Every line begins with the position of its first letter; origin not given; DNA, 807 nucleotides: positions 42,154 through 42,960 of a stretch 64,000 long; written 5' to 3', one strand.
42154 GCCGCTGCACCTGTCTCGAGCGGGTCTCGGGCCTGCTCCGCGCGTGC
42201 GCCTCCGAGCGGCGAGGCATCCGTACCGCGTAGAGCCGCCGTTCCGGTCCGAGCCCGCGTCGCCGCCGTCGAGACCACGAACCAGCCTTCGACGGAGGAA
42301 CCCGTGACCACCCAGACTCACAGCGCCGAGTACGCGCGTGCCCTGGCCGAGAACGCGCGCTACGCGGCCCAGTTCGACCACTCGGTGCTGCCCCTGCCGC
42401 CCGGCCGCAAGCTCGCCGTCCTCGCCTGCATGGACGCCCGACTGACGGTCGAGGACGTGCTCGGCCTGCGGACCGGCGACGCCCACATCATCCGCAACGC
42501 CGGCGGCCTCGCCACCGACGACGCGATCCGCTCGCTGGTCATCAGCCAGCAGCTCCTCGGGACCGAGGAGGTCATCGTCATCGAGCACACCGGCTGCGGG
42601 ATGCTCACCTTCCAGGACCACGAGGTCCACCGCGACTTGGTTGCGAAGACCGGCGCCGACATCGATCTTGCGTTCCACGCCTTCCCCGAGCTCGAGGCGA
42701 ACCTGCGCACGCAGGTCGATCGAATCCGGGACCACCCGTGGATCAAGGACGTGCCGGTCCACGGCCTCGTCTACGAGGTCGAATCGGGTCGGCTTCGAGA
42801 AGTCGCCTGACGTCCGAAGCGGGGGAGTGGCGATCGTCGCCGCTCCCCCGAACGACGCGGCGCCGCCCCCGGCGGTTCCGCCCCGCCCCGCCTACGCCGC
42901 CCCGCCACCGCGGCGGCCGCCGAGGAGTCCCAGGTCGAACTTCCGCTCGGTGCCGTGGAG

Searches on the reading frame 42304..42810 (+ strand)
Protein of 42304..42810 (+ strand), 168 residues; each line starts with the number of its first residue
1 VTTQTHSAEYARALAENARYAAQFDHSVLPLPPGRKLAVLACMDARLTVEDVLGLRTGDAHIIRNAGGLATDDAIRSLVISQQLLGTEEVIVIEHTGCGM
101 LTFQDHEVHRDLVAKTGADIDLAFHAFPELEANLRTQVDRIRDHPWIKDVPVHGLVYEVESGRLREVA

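Call 70: search_protein_families(library=pfam, proteins=[window:42304-42810:+], max_evalue=0.00001)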
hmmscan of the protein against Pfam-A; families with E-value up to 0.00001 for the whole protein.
window:42304-42810:+ (168 aa): 1 family
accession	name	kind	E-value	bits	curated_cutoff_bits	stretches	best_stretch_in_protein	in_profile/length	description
PF00484.24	Pro_CA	-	9.5e-16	58.9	25.7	1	38-163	2-155/156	Carbonic anhydrase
